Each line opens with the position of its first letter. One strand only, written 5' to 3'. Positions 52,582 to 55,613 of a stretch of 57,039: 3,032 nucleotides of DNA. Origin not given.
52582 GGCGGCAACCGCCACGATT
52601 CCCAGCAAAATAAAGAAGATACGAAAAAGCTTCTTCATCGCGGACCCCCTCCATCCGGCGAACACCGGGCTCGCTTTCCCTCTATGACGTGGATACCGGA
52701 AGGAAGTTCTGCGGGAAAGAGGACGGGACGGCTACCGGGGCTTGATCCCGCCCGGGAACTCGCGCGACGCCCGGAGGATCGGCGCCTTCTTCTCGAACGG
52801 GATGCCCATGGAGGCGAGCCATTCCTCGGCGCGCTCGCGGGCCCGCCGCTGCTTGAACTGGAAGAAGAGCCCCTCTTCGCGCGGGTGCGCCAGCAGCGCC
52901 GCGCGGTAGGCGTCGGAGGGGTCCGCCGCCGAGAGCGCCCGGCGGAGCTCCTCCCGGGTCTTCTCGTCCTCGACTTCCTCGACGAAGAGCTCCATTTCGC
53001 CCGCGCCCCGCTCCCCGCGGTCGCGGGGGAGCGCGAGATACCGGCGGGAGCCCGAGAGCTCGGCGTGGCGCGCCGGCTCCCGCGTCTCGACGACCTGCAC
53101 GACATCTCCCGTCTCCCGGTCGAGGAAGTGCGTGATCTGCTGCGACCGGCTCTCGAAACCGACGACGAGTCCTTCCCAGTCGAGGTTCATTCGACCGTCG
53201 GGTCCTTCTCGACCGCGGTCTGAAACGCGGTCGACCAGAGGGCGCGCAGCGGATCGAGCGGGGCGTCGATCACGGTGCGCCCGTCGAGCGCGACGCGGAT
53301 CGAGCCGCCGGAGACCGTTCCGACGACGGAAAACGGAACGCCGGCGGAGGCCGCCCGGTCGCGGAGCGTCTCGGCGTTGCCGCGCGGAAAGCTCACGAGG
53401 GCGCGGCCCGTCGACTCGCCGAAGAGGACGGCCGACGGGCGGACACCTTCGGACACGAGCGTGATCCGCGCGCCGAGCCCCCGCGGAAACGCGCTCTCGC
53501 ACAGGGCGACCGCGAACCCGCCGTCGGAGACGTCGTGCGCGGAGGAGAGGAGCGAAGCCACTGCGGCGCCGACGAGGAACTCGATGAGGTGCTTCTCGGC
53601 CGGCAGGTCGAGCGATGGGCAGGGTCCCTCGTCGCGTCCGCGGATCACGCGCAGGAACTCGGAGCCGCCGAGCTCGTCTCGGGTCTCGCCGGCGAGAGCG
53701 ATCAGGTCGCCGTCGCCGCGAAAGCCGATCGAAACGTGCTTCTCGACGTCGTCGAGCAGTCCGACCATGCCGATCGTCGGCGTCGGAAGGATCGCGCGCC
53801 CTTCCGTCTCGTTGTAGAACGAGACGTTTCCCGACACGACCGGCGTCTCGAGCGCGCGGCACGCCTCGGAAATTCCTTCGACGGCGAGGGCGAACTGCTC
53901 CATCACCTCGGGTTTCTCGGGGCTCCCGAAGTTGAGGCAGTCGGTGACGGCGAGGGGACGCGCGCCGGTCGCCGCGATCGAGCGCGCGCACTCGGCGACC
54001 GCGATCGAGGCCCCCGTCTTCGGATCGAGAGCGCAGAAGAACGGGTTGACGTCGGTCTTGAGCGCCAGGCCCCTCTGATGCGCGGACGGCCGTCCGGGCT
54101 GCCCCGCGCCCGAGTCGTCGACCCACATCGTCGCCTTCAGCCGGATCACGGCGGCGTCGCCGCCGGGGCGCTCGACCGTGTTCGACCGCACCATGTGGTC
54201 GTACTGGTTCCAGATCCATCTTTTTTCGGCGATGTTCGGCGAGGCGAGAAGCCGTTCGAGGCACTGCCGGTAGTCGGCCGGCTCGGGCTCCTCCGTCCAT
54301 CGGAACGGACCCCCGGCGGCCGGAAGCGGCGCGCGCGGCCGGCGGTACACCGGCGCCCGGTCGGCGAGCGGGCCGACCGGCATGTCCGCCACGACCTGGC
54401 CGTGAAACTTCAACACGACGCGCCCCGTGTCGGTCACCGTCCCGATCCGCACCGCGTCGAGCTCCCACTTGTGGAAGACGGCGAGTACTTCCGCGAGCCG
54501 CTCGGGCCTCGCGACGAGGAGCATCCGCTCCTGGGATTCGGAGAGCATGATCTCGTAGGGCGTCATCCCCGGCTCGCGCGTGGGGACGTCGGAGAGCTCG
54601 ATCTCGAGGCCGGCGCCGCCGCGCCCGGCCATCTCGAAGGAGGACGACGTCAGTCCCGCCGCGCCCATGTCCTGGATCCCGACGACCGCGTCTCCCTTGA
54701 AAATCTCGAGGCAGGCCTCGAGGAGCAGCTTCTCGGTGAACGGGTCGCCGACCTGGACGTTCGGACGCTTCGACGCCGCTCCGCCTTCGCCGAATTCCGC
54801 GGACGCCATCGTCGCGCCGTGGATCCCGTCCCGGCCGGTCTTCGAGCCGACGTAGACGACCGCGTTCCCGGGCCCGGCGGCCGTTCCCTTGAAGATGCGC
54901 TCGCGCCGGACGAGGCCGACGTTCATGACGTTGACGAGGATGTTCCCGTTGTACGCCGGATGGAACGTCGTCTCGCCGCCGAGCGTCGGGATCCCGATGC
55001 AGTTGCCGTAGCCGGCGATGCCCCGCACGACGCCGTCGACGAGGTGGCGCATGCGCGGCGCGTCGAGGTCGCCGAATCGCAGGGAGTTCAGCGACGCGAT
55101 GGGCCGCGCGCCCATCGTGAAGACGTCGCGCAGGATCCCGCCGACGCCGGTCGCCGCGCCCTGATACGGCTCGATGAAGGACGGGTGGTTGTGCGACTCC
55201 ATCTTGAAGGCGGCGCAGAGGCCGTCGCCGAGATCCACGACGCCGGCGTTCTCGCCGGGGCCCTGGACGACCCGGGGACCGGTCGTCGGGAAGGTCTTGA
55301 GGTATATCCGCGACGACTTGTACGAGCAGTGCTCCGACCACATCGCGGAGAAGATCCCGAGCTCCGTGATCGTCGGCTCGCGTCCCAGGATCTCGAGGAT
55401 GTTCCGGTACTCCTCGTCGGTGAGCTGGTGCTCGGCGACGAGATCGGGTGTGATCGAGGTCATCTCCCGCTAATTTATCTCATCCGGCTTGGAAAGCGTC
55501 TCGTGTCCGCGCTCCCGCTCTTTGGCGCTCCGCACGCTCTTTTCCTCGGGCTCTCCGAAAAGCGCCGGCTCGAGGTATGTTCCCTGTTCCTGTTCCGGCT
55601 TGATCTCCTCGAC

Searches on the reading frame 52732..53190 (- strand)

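Call 10: search_protein_families(library=pfam, proteins=[window:52732-53190:-], max_evalue=0.001)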
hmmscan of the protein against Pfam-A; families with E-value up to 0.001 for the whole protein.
window:52732-53190:- (152 aa): 1 family
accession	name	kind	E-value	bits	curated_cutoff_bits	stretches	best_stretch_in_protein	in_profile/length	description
PF03682.18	UPF0158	-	3.6e-11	43.7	21.1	1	8-132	11-141/157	Uncharacterised protein family (UPF0158)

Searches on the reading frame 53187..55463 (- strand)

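Call 10: search_protein_families(library=pfam, proteins=[window:53187-55463:-], max_evalue=0.001)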
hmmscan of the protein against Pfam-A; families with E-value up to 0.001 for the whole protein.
window:53187-55463:- (758 aa): 3 families
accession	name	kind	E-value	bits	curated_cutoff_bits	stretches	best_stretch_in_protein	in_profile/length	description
PF02769.27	AIRS_C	-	1.9e-57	194.3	23.1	2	197-352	1-154/156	AIR synthase related protein, C-terminal domain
PF00586.29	AIRS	-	3.6e-52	176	24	2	70-185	1-112/112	AIR synthase related protein, N-terminal domain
PF18072.6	FGAR-AT_linker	-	3.2e-15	56.8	26.6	1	11-49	9-50/50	Formylglycinamide ribonucleotide amidotransferase linker domain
